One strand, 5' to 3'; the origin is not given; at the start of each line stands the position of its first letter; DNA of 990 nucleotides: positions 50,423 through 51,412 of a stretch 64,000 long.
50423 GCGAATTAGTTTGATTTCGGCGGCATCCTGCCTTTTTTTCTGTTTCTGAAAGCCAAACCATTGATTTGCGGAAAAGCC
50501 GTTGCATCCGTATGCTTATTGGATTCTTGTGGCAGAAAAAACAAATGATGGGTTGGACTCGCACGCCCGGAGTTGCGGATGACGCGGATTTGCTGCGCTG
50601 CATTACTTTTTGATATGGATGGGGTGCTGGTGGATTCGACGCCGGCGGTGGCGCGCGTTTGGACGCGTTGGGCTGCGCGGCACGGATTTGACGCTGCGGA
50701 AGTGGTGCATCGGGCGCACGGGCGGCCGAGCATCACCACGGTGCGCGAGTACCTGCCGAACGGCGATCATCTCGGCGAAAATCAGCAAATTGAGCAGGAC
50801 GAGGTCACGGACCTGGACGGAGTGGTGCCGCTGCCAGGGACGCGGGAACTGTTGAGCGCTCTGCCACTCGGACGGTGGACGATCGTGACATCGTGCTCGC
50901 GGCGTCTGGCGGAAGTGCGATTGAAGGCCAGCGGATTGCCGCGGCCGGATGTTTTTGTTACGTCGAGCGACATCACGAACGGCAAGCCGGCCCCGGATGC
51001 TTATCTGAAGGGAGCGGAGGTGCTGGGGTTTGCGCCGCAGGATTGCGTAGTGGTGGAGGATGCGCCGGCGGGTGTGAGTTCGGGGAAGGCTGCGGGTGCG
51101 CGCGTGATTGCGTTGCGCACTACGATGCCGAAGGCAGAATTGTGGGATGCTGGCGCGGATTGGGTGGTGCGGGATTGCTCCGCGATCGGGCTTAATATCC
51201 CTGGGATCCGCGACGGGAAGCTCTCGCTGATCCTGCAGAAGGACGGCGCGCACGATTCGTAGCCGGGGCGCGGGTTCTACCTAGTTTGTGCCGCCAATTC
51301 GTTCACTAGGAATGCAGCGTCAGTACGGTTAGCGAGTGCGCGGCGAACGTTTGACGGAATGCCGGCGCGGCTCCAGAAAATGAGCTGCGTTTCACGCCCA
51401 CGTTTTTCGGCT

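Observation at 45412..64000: Candidate integrated locus for using plant hydroxyproline-rich glycoproteins (extensin type): de-arabinosylation + X-Pro proteolysis + arabinose and hydroxyproline catabolism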

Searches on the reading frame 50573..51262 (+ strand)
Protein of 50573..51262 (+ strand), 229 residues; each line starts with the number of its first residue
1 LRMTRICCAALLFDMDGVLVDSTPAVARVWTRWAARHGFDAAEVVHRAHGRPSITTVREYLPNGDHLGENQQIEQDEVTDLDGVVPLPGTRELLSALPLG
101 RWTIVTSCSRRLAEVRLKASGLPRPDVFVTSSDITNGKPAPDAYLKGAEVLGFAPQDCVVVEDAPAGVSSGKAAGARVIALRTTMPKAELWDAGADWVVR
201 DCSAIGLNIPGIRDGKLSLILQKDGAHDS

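Call 3: search_protein_families(library=pfam, proteins=[window:50573-51262:+])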
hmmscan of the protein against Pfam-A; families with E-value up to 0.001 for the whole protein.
window:50573-51262:+ (229 aa): 3 families
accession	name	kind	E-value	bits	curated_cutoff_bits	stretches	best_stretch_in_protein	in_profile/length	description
PF00702.32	Hydrolase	-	9.1e-23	82.1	26.4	1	10-175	3-191/191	haloacid dehalogenase-like hydrolase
PF13419.12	HAD_2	-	2.9e-22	80.1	23.8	1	11-180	1-177/178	Haloacid dehalogenase-like hydrolase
PF13242.12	Hydrolase_like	-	8.6e-05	22.8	22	1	137-190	3-57/75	HAD-hyrolase-like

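Call 5: search_protein_families(library=ncbifam, proteins=[window:50573-51262:+])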
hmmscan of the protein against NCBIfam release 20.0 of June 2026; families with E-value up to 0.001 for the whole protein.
window:50573-51262:+ (229 aa): 25 families
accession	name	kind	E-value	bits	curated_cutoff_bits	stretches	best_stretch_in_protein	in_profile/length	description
NF008610.0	PRK11587.1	equivalog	3.7e-58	196.4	282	1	8-186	3-186/219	sugar phosphatase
NF053653.1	InDiPhoBT2121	equivalog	2.9e-27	95.7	245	1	10-203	3-209/216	inorganic diphosphatase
TIGR02009.1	PGMB-YQAB-SF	subfamily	3e-26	92.8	153.35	1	9-180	2-185/186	beta-phosphoglucomutase family hydrolase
TIGR01509.1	HAD-SF-IA-v3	subfamily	3.7e-21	75.9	29.4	1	10-180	1-153/154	HAD-IA family hydrolase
NF008000.0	PRK10725.1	equivalog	1.6e-17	64.2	215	1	9-182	6-186/188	fructose-1-phosphate/6-phosphogluconate phosphatase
TIGR01990.1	bPGM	equivalog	1.9e-17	63.9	189.4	1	10-181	3-186/187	beta-phosphoglucomutase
NF008087.0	PRK10826.1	equivalog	1.1e-14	54.7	191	1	128-183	138-193/222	hexitol phosphatase HxpB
TIGR01449.2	PGP_bact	equivalog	3.5e-13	49.6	180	1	88-186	88-189/213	phosphoglycolate phosphatase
NF009696.0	PRK13222.1-3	equivalog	4e-12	46.3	359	1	89-199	91-206/223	N-acetylmuramic acid 6-phosphate phosphatase MupP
TIGR01454.1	AHBA_synth_RP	hypoth_equivalog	2.3e-11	43.7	246.65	1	12-204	2-198/205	AHBA synthesis associated protein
NF046057.1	bifunc_MtlD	equivalog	3.1e-11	42.4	800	1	103-187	112-198/683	bifunctional mannitol-1-phosphate dehydrogenase/phosphatase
NF009804.0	PRK13288.1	equivalog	5.4e-11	42.4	218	1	10-203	5-204/215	pyrophosphatase PpaX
TIGR02253.1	CTE7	subfamily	2.9e-09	37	169.75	1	85-190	94-203/221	TIGR02253 family HAD-type hydrolase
NF009700.0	PRK13226.1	equivalog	6.4e-09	35.8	342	1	101-180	113-193/229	phosphoglycolate phosphatase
NF007854.0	PRK10563.1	equivalog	6.6e-09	35.8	211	1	9-179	5-183/221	6-phosphogluconate phosphatase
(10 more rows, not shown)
